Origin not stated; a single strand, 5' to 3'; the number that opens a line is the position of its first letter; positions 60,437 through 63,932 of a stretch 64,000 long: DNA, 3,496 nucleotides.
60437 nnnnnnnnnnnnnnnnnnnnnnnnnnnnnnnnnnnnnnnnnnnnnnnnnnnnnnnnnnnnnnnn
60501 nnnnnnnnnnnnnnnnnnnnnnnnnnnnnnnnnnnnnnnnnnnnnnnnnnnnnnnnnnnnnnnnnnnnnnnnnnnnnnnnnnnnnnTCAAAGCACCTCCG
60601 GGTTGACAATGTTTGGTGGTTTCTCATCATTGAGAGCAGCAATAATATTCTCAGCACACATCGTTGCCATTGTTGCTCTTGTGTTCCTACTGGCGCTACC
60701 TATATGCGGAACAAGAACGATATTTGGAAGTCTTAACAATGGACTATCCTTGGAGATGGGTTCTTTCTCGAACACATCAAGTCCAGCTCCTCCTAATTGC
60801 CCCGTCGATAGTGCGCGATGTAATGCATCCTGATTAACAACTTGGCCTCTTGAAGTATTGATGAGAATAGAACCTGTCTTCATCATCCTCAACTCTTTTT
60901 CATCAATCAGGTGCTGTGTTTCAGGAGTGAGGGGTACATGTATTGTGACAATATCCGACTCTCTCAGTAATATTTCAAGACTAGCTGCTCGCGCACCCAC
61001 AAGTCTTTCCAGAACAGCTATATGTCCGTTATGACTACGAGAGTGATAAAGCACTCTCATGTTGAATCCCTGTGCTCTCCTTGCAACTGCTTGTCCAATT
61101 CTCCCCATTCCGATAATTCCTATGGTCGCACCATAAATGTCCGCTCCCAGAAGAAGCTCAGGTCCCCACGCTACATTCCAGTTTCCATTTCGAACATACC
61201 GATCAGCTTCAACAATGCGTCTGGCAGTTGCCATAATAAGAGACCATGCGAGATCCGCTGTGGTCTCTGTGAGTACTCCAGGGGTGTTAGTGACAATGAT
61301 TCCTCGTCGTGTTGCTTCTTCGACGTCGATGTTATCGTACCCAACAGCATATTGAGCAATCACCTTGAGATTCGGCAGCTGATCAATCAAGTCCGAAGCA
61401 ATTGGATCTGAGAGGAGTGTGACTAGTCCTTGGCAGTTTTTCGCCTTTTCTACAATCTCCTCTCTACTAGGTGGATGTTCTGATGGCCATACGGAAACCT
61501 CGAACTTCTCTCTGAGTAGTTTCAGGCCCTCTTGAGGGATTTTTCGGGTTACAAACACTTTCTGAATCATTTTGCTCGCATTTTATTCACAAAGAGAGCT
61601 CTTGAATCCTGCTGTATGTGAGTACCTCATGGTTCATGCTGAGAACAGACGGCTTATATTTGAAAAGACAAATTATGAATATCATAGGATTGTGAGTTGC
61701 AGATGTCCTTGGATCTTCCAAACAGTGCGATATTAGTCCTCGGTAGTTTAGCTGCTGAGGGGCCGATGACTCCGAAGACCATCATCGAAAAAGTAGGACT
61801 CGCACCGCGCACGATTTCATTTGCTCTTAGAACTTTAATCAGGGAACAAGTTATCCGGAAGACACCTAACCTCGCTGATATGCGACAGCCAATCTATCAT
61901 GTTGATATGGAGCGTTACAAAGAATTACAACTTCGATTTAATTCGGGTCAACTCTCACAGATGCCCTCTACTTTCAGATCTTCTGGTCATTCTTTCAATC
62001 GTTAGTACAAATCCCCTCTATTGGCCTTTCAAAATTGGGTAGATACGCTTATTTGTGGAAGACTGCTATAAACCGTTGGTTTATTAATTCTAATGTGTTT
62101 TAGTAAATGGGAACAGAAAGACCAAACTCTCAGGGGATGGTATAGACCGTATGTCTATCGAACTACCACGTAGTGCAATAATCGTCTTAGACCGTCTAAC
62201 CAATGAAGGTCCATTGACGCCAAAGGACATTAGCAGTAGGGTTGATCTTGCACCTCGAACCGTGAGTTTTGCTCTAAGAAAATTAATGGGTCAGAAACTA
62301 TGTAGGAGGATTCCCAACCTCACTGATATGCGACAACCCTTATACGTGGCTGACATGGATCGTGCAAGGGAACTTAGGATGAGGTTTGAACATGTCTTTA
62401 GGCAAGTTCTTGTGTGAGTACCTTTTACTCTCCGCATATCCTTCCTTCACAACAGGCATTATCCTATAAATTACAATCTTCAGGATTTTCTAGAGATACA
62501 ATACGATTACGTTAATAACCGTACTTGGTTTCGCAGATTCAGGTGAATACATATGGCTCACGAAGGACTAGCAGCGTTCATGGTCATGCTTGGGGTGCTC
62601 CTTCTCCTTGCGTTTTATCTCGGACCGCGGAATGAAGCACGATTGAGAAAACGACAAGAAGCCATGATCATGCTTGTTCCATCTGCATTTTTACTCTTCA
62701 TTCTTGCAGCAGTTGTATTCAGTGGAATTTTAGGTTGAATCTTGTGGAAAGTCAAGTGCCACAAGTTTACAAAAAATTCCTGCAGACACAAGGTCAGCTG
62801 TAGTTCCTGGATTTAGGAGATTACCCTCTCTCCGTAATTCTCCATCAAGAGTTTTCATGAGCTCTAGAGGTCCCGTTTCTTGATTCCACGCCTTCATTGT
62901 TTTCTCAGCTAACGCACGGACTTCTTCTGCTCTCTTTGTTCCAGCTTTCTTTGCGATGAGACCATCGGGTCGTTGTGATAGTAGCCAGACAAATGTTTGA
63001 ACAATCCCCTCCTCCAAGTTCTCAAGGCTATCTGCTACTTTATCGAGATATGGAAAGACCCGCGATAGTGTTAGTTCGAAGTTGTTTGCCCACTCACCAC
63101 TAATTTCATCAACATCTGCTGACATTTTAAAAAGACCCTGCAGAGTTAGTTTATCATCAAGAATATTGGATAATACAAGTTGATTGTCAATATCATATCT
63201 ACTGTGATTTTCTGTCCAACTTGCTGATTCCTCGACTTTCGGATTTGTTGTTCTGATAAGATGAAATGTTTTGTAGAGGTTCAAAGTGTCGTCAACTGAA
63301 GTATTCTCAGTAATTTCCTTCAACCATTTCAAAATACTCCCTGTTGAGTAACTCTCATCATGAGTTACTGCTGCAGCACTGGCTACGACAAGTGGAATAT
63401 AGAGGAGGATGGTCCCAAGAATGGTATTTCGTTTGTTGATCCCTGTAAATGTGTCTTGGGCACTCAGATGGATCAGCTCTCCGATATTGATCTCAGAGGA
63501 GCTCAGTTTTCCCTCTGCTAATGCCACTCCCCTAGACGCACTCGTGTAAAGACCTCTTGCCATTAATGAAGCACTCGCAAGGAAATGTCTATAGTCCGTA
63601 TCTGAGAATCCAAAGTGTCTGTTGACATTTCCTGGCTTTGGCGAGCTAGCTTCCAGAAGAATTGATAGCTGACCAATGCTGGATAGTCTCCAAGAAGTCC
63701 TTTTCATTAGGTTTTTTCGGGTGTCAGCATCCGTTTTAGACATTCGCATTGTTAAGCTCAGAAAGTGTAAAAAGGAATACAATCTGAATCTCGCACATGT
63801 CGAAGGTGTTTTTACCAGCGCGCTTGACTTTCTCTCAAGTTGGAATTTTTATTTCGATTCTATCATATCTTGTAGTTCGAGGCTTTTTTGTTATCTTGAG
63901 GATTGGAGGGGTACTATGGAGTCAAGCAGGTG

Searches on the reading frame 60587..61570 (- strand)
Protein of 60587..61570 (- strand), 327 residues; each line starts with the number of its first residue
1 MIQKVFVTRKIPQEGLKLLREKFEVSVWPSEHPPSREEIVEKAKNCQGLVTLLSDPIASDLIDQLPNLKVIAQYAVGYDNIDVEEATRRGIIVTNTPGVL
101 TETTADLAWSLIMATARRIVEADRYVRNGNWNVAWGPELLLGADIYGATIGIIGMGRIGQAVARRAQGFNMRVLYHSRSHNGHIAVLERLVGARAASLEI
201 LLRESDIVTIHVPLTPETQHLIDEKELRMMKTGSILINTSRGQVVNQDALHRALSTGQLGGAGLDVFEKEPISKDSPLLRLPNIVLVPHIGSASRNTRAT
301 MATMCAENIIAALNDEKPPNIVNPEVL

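Call 16: search_protein_families(library=pfam, proteins=[window:60587-61570:-])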
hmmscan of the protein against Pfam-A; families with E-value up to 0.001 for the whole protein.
window:60587-61570:- (327 aa): 4 families
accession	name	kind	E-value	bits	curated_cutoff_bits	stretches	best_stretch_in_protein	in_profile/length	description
PF02826.25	2-Hacid_dh_C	-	8.4e-65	217.9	25.1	1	110-291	2-178/178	D-isomer specific 2-hydroxyacid dehydrogenase, NAD binding domain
PF00389.36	2-Hacid_dh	-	5.9e-37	126.8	24.6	1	5-323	1-134/134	D-isomer specific 2-hydroxyacid dehydrogenase, catalytic domain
PF03446.21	NAD_binding_2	-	7.8e-07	29.7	21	1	149-255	1-108/161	NAD binding domain of 6-phosphogluconate dehydrogenase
PF03807.23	F420_oxidored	-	2.1e-05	25.4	21.6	1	149-215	1-70/94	NADP oxidoreductase coenzyme F420-dependent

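Call 20: search_solved_structures(query=window:60587-61570:-, max_evalue=1e-20)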
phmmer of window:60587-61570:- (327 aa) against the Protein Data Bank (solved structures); distinct sequences matched with E-value up to 1e-20: 146 (the best 60 are shown).
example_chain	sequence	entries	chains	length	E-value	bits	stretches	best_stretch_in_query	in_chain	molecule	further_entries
6bii_A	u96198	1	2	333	2.2e-110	372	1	3-327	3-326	Glyoxylate reductase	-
2dbq_A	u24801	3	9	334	4.5e-109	367.6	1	3-327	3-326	Glyoxylate reductase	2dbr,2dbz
5aov_A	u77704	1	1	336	6.2e-106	357.3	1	3-327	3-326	GLYOXYLATE REDUCTASE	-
2cuk_A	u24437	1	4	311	8.3e-86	291.2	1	4-322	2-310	glycerate dehydrogenase/glyoxylate reductase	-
9m0t_A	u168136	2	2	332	4.6e-85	288.8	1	5-322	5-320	Probable 2-ketogluconate reductase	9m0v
2h1s_A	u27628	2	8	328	3.6e-70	239.9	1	2-320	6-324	Glyoxylate reductase/hydroxypyruvate reductase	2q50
2gcg_A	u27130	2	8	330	3.6e-70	239.8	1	2-320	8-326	Glyoxylate reductase/hydroxypyruvate reductase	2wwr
1wwk_A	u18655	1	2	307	2.1e-65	224.2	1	4-313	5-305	phosphoglycerate dehydrogenase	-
4g2n_A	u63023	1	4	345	1.5e-58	201.7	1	2-322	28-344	D-isomer specific 2-hydroxyacid dehydrogenase, NAD-binding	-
4e5p_A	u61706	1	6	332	2.1e-56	194.6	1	1-323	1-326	Thermostable phosphite dehydrogenase A176R variant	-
4e5m_A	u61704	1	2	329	2.3e-56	194.5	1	1-323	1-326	Thermostable phosphite dehydrogenase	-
4ebf_A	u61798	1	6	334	1.1e-55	192.2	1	1-323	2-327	Thermostable phosphite dehydrogenase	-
6ih2_A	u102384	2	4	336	1.2e-55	192.2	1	3-323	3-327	Phosphite dehydrogenase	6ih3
4e5n_A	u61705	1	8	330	1.5e-55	191.8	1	1-323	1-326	Thermostable phosphite dehydrogenase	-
4e5k_A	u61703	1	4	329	1.6e-55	191.8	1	1-323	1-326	Phosphite dehydrogenase (thermostable variant)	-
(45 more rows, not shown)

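Call 34: search_protein_families(library=ncbifam, proteins=[window:60587-61570:-])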
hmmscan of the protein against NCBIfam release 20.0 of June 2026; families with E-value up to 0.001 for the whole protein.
window:60587-61570:- (327 aa): 26 families (the best 25 are shown)
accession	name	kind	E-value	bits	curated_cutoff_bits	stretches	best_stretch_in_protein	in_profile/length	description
NF009714.1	PRK13243.1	equivalog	1.4e-137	458.5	455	1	3-327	3-327/332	glyoxylate reductase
NF011938.0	PRK15409.1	equivalog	2.5e-91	306.1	492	1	4-326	4-322/324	glyoxylate/hydroxypyruvate reductase GhrB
TIGR01327.1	PGDH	equivalog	7.5e-81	272.5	454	1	4-323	1-311/525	phosphoglycerate dehydrogenase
NF006263.0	PRK08410.1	equivalog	1.2e-60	205.6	389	1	35-316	32-310/311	D-2-hydroxyacid dehydrogenase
NF005069.0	PRK06487.1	equivalog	1.8e-57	194.8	448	1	33-322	36-319/320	2-hydroxyacid dehydrogenase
NF008759.0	PRK11790.1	equivalog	1.1e-54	185.7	404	1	8-323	17-327/410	phosphoglycerate dehydrogenase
NF005387.0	PRK06932.1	equivalog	1.8e-49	168.4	492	1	4-309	4-306/314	2-hydroxyacid dehydrogenase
NF041369.1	Dhydh_Halo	equivalog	1.7e-48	165.4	400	1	68-321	56-303/305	D-2-hydroxyacid dehydrogenase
NF005750.0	PRK07574.1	equivalog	6.9e-46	157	329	1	58-305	105-349/386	NAD-dependent formate dehydrogenase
NF000492.1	vanH_gen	exception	4e-40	137.8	540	1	67-270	66-255/312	D-lactate dehydrogenase VanH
NF006374.0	PRK08605.1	subfamily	1.4e-35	122.9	356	1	35-270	35-266/332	D-lactate dehydrogenase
NF000128.1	vanH-Sc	exception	2e-33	115.9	650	1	70-270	89-275/337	D-lactate dehydrogenase VanH-Sc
NF001309.0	PRK00257.1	equivalog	4e-33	114.9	434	1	142-317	111-282/379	4-phosphoerythronate dehydrogenase PdxB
NF000371.1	vanH_Agroup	exception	2.4e-32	112.4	700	1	67-270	71-260/322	VanH-A/VanH-Pt family D-lactate dehydrogenase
NF009127.0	PRK12480.1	equivalog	5.6e-32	111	579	1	20-270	21-264/330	D-lactate dehydrogenase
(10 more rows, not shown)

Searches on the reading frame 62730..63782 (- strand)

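Call 16: search_protein_families(library=pfam, proteins=[window:62730-63782:-])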
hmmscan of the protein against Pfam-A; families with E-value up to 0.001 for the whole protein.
window:62730-63782:- (350 aa): 1 family
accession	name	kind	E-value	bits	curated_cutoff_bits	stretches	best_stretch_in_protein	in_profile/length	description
PF01874.21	CitG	-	1.7e-52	179.3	27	1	37-338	4-283/284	ATP:dephospho-CoA triphosphoribosyl transferase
